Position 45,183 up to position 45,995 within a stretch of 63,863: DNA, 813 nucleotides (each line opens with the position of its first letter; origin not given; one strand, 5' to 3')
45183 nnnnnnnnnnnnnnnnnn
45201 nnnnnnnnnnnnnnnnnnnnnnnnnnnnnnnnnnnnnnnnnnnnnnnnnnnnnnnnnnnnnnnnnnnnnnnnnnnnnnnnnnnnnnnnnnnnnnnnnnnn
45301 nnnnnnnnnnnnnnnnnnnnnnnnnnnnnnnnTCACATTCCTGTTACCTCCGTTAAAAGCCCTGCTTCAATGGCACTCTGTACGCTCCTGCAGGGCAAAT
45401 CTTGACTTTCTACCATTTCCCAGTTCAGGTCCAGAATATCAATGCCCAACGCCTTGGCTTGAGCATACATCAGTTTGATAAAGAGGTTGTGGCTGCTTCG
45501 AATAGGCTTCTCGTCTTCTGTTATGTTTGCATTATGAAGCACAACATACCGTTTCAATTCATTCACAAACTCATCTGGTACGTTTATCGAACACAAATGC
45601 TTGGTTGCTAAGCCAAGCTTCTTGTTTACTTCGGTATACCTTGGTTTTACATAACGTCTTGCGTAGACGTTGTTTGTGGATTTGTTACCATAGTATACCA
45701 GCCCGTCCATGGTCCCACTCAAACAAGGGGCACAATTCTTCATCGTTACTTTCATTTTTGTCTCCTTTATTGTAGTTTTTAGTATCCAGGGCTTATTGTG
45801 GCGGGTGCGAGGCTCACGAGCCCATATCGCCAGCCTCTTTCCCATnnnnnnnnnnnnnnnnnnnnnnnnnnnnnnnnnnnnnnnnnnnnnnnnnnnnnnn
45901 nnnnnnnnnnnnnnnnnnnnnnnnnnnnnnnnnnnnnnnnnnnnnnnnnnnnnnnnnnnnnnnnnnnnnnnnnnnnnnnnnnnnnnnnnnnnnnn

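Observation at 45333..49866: Defence-like ATPase/TOPRIM-like module inserted in the middle of the glycan operon array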

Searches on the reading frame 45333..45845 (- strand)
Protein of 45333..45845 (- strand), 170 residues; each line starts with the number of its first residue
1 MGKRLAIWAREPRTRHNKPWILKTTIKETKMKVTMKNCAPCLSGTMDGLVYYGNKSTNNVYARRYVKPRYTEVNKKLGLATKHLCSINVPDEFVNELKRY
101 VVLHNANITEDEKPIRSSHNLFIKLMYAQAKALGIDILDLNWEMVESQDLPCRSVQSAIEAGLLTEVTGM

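Call 3: search_protein_families(library=pfam, proteins=[window:45333-45845:-], max_evalue=0.01)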
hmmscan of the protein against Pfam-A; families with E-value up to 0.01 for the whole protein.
window:45333-45845:- (170 aa): 0 families

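Call 4: search_protein_families(library=padloc, proteins=[window:45333-45845:-], max_evalue=0.01)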
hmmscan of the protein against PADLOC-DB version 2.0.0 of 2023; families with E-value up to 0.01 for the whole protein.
window:45333-45845:- (170 aa): 0 families

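Call 5: search_protein_families(library=ncbifam, proteins=[window:45333-45845:-], max_evalue=0.01)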
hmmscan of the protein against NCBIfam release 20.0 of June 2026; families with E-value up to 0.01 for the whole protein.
window:45333-45845:- (170 aa): 0 families

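Call 16: search_protein_families(library=phrogs, proteins=[window:45333-45755:-], max_evalue=0.01)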
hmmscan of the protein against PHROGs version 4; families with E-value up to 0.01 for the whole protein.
window:45333-45755:- (140 aa): 0 families

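Call 27: find_homologous_proteins(query=window:45333-45755:-, max_evalue=0.001)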
Query window:45333-45755:- (140 aa): 7 proteins with E <= 0.001 among 18 candidates.
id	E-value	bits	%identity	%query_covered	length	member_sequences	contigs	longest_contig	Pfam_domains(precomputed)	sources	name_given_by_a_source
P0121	2.4e-88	310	100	100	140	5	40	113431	-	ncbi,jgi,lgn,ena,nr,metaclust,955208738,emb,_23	ncbi:MAG TPA: hypothetical protein GX398_07230 [Candidatus Cloacimonetes bacterium]|nr:hypothetical 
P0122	5.3e-78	277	87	100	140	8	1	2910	-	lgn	-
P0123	1.2e-59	218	71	96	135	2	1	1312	-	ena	-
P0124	8.8e-49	182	83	69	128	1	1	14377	-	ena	-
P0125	4.0e-34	135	50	99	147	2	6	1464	-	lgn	-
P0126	8.5e-34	134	45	99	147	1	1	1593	-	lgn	-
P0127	1.5e-29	120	81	55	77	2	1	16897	-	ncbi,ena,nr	ncbi:MAG: hypothetical protein PHR10_03745 [Sphaerochaetaceae bacterium]|nr:hypothetical protein [Sp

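Call 29: find_encoding_contigs(protein=P0124, flank=8000, max_places=2)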
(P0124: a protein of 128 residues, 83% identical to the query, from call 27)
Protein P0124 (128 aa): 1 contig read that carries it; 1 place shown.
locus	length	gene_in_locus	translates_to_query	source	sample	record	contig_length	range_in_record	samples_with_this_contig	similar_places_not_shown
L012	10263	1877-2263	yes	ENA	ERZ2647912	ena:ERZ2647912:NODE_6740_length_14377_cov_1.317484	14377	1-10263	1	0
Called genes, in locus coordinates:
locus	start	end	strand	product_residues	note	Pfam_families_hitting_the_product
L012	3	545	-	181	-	?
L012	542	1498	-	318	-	PF13439:Glyco_transf_4 (weak), PF13692:Glyco_trans_1_4, PF00534:Glycos_transf_1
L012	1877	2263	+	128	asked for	-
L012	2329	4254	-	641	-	PF13522:GATase_6, PF13537:GATase_7, PF00733:Asn_synthase (faint)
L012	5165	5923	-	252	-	-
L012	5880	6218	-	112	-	-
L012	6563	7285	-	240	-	PF13439:Glyco_transf_4 (weak), PF13477:Glyco_trans_4_2 (weak), PF00534:Glycos_transf_1 (weak)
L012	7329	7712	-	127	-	-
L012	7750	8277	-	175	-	-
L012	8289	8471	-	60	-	-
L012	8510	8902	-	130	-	-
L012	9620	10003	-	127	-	PF00107:ADH_zinc_N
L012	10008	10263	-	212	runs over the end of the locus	PF08240:ADH_N (weak)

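Call 30: find_encoding_contigs(protein=P0127, flank=8000, max_places=2)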
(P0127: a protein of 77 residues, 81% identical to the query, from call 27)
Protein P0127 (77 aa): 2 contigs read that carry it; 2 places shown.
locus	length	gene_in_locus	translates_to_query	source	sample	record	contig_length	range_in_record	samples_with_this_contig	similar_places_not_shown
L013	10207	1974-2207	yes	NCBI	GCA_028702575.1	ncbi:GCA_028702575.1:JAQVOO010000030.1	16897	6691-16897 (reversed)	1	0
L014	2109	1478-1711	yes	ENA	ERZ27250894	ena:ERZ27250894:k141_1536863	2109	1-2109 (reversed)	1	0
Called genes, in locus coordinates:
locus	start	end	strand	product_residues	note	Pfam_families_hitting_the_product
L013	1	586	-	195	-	PF01073:3Beta_HSD, PF01370:Epimerase, PF02719:Polysacc_synt_2, PF04321:RmlD_sub_bind, PF05368:NmrA, PF07993:NAD_binding_4, PF13460:NAD_binding_10, PF16363:GDP_Man_Dehyd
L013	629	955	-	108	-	PF13366:PDDEXK_3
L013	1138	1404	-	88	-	-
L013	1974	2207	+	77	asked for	-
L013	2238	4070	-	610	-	PF13537:GATase_7, PF13522:GATase_6 (weak)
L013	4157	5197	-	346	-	-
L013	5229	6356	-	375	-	PF14397:ATPgrasp_ST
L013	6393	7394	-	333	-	-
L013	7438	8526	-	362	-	PF00534:Glycos_transf_1, PF13692:Glyco_trans_1_4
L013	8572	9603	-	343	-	-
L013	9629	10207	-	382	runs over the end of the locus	PF09587:PGA_cap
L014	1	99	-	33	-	?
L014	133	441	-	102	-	PF13366:PDDEXK_3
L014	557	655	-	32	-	-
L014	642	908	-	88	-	-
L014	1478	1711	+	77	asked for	-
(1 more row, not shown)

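Call 75: predict_structure(alignment_id=A6)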
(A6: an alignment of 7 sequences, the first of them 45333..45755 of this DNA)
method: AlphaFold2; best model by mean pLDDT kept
length: 140 residues; sequences in the alignment: 7
mean_pLDDT: 72.0   pTM: 0.58
mean pLDDT of the five models: 72.0, 68.6, 55.6, 52.5, 50.8
residues with pLDDT >= 90: 6; 70-90: 80; 50-70: 35; < 50: 19
segments of 3 or more residues with pLDDT < 50: 1-11, 34-38
pLDDT, mean of each block of 10 residues (from residue 1): 37 51 57 51 60 79 89 86 83 87 86 81 82 78
secondary structure, 60 per line:
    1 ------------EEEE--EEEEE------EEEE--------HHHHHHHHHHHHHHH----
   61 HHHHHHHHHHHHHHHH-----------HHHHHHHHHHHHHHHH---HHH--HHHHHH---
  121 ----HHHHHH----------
elements in order: E13-16 E19-23 E30-33 H42-56 H61-76 H88-103 H112-117 H125-130

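Call 79: fold_search(model_id=the predicted structure, library=pdb)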
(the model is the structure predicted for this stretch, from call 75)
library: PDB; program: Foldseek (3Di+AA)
matches with E <= 10: 203; with E <= 0.001: 0
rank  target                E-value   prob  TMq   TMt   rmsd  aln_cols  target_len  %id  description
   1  7sk8_A                6.7e-01  0.06  0.16  0.09  18.6       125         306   16  Cryo-EM structure of human ACKR3 in complex with CXCL12, a small molecule partial agonist CCX662, an extracellular Fab (released 2022-07-27)
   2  5v1u_C                8.0e-01  0.14  0.18  0.26  14.4        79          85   15  TbiB1 in Complex with the TbiA(beta) Leader Peptide (released 2018-09-05)
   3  5v1u_B                8.5e-01  0.14  0.18  0.26  15.9        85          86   16  TbiB1 in Complex with the TbiA(beta) Leader Peptide (released 2018-09-05)
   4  5e86                  9.6e-01  0.06  0.18  0.13  14.0       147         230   13  isolated SBD of BiP with loop34 modification (released 2015-12-30)
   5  1z1g_A                9.6e-01  0.06  0.17  0.08  18.6       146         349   11  Crystal structure of a lambda integrase tetramer bound to a Holliday junction (released 2005-06-28)
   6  1z1b_B                9.6e-01  0.04  0.16  0.07  18.0       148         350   15  Crystal structure of a lambda integrase dimer bound to a COC' core site (released 2005-06-28)
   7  5v1u_D                1.0e+00  0.12  0.18  0.26  13.9        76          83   16  TbiB1 in Complex with the TbiA(beta) Leader Peptide (released 2018-09-05)
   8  9r2o_A                1.2e+00  0.09  0.22  0.21  10.0       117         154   14  De novo designed N5 protein fold (released 2025-05-14)
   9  5v1u_A                1.3e+00  0.11  0.18  0.26  15.9        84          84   17  TbiB1 in Complex with the TbiA(beta) Leader Peptide (released 2018-09-05)
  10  9r2o_B                1.3e+00  0.09  0.22  0.21   9.5       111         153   14  De novo designed N5 protein fold (released 2025-05-14)
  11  1z1b_A                1.4e+00  0.04  0.16  0.08  18.7       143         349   12  Crystal structure of a lambda integrase dimer bound to a COC' core site (released 2005-06-28)
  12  3mzl_B                1.5e+00  0.05  0.17  0.08  19.8       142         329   13  Sec13/Sec31 edge element, loop deletion mutant (released 2010-08-18)
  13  7sk3_A                1.7e+00  0.04  0.16  0.09  18.7       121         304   15  Cryo-EM structure of ACKR3 in complex with CXCL12, an intracellular Fab, and an extracellular Fab (released 2022-07-27)
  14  7sk5_A                1.7e+00  0.04  0.16  0.09  18.7       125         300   14  Cryo-EM structure of ACKR3 in complex with CXCL12 and an intracellular Fab (released 2022-07-27)
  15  5j0n_F                1.8e+00  0.04  0.17  0.10  12.6       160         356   14  Lambda excision HJ intermediate (released 2017-02-08)
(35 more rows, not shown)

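Call 80: find_encoding_contigs(protein=P0122, flank=5000, max_places=3)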
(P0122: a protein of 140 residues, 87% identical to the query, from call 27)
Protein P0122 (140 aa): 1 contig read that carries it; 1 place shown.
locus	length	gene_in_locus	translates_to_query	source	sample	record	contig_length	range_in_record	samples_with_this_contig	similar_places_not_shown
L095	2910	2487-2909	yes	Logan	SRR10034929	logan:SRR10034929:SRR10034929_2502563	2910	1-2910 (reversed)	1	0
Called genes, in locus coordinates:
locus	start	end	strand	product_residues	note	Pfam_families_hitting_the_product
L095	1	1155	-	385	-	?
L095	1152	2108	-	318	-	PF13439:Glyco_transf_4 (weak), PF13692:Glyco_trans_1_4, PF00534:Glycos_transf_1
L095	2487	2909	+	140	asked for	?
